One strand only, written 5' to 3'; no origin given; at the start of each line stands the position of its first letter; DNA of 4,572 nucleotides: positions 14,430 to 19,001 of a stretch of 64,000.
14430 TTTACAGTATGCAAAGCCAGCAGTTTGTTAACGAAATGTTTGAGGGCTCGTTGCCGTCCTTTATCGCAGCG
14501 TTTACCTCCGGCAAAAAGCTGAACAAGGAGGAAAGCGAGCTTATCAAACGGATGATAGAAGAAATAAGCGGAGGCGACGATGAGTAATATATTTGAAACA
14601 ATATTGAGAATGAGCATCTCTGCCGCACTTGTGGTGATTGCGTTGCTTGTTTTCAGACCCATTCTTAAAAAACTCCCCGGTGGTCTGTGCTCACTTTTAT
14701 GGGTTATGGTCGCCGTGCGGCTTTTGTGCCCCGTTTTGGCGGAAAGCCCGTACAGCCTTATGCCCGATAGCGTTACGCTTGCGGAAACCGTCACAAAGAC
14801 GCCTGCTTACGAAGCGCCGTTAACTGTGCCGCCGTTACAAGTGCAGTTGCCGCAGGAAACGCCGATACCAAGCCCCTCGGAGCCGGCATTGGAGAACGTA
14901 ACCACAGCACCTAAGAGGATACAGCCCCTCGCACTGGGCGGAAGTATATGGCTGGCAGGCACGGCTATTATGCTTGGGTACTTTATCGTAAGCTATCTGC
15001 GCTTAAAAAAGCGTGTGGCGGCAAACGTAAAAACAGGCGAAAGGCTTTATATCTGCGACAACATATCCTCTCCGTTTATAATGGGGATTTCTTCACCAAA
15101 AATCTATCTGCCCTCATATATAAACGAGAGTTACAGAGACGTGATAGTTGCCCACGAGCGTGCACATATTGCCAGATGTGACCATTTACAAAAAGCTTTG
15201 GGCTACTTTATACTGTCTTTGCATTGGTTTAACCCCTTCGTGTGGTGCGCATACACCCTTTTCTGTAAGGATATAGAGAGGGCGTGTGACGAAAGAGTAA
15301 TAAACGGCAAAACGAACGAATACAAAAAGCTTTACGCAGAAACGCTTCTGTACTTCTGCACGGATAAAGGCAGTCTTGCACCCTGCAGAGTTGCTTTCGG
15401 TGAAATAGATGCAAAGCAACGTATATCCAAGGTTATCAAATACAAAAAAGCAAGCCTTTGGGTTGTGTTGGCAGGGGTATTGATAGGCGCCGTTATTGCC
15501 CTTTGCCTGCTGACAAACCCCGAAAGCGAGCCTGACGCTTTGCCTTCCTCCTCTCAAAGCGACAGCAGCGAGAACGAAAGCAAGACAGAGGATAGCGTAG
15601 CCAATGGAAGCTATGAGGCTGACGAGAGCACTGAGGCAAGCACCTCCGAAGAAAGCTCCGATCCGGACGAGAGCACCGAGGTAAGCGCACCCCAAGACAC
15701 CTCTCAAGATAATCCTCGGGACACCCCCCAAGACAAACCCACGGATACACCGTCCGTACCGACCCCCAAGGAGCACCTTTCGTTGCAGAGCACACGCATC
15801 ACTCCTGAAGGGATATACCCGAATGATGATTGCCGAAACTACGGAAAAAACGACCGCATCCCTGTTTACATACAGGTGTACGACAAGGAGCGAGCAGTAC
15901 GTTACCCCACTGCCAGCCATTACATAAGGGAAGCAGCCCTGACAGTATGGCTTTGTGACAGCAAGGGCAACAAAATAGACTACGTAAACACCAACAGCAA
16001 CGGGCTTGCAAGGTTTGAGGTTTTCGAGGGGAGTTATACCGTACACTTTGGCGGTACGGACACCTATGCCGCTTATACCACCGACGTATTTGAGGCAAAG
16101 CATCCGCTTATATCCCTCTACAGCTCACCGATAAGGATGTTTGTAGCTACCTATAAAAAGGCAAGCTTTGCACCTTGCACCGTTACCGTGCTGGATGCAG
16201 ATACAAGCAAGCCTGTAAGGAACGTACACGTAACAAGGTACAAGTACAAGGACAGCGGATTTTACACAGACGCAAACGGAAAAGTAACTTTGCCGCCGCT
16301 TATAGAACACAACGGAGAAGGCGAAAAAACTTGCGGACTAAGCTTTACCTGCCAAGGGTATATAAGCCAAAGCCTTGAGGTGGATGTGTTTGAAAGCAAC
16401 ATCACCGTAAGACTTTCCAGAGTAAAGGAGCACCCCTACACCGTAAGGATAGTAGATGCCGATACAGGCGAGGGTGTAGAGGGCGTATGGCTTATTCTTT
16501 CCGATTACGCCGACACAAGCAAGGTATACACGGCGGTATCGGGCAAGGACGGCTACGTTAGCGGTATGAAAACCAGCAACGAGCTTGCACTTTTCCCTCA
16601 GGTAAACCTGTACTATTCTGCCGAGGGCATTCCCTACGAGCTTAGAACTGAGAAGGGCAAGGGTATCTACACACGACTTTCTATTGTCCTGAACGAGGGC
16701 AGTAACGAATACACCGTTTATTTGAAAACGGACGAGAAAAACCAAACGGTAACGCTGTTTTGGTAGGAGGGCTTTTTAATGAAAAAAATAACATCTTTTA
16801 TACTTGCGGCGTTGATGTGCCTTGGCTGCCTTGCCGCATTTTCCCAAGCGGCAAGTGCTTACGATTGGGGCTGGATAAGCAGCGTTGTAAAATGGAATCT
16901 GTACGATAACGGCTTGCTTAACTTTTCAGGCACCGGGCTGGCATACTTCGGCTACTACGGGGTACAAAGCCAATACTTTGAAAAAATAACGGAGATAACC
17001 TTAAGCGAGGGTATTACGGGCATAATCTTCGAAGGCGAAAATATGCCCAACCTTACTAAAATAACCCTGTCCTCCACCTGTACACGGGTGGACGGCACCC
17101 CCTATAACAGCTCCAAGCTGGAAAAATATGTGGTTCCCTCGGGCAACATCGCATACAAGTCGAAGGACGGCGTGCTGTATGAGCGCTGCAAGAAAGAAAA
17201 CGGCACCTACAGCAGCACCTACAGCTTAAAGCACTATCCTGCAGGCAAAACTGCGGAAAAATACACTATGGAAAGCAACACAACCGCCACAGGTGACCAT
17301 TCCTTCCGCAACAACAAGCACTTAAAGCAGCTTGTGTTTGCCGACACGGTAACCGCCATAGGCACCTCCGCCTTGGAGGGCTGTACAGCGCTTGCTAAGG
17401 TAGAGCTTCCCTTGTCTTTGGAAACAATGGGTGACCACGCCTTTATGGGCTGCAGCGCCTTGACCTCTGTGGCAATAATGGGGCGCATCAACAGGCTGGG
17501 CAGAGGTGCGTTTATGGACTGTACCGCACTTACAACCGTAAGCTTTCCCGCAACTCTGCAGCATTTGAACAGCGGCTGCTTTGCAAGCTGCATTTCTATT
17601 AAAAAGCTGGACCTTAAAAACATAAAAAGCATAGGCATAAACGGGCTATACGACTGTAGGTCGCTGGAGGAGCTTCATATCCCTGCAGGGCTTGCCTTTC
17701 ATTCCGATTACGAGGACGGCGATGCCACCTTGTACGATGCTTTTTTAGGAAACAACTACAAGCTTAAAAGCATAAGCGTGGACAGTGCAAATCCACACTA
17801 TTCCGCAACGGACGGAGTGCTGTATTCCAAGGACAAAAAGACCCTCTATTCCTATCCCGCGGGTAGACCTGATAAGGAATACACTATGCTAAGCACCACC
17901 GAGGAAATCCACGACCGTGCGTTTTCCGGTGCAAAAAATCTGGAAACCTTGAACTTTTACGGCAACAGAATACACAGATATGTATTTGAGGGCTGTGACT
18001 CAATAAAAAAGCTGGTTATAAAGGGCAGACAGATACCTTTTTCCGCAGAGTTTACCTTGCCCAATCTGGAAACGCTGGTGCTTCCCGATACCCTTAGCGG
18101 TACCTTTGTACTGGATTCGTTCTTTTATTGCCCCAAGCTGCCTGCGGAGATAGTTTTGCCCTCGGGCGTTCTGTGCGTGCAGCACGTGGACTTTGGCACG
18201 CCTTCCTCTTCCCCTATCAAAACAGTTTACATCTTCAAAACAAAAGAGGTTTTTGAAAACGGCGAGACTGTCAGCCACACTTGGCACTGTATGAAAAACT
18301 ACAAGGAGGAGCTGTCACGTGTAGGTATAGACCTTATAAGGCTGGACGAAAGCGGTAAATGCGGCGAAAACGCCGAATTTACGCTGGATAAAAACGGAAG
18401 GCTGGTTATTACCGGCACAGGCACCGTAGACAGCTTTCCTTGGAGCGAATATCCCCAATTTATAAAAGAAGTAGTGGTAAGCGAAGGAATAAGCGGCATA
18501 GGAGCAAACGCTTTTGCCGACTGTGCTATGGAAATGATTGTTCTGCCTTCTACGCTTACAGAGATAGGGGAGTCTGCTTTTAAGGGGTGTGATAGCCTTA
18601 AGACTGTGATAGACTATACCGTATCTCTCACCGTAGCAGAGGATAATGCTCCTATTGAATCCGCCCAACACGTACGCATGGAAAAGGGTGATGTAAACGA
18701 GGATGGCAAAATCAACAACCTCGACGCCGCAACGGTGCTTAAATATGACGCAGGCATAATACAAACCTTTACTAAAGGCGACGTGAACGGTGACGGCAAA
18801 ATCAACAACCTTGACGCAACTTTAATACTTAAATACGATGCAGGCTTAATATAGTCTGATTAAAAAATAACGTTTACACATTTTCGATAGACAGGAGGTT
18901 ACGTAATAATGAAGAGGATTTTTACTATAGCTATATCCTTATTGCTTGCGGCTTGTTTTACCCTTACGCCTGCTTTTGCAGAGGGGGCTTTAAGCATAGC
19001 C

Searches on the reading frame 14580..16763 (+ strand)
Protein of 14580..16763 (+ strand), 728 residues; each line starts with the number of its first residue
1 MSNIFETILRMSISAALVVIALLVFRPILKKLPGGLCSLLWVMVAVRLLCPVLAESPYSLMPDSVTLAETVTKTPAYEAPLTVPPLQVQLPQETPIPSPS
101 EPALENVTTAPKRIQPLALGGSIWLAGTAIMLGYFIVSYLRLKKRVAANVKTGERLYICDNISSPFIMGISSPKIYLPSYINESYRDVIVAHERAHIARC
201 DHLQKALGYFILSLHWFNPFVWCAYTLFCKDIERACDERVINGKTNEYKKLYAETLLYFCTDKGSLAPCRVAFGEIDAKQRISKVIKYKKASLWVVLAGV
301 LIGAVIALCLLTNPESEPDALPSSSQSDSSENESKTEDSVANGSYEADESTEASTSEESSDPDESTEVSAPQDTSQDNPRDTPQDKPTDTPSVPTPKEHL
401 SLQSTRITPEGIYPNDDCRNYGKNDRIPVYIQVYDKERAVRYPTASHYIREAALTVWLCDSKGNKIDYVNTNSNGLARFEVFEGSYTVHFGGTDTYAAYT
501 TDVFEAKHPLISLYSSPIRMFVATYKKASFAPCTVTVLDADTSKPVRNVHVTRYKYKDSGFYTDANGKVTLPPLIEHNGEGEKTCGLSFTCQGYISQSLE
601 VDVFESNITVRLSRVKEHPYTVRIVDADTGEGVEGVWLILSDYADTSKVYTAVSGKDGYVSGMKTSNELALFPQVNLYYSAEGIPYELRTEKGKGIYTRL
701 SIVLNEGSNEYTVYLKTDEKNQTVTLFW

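Call 65: search_protein_families(library=pfam, proteins=[window:14580-16763:+], max_evalue=0.00001)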
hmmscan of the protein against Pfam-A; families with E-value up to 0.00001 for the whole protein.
window:14580-16763:+ (728 aa): 1 family
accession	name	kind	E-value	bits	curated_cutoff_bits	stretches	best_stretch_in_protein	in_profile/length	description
PF05569.17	Peptidase_M56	-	2.2e-43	149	31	1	7-283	2-294/296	BlaR1 peptidase M56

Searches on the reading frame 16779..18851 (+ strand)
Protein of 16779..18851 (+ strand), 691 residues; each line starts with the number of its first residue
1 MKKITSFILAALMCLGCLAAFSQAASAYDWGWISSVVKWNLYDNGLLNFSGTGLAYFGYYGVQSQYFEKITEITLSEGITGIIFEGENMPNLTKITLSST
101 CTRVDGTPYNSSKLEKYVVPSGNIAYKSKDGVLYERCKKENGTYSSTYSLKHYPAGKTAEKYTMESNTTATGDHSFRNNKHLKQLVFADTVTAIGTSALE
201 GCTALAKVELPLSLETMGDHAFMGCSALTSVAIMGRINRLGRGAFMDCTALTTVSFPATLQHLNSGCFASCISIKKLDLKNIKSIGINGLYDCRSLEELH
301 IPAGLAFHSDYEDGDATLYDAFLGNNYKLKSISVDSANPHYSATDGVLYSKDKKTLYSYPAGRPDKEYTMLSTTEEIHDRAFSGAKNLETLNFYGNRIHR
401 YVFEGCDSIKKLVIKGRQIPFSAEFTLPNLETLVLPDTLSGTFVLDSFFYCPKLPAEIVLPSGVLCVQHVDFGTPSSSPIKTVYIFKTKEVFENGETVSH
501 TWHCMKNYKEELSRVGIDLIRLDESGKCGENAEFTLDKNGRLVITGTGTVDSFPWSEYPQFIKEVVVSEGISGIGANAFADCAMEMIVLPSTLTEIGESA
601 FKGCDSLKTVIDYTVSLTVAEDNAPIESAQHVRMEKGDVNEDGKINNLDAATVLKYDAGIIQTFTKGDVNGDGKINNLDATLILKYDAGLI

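Call 65: search_protein_families(library=pfam, proteins=[window:16779-18851:+], max_evalue=0.00001)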
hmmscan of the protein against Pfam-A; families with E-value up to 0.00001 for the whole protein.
window:16779-18851:+ (691 aa): 4 families
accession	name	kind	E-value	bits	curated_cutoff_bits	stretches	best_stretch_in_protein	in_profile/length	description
PF13306.12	LRR_5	-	2.5e-52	176.5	27.7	3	160-271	14-123/127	BspA type Leucine rich repeat region (6 copies)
PF13855.12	LRR_8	-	4.6e-15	55.6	27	0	375-416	14-58/61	Leucine rich repeat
PF00404.24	Dockerin_1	-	2.2e-10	41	22.9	1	636-686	1-55/57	Dockerin type I domain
PF12799.13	LRR_4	-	1.3e-08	35.2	27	0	386-417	1-33/44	Leucine Rich repeats (2 copies)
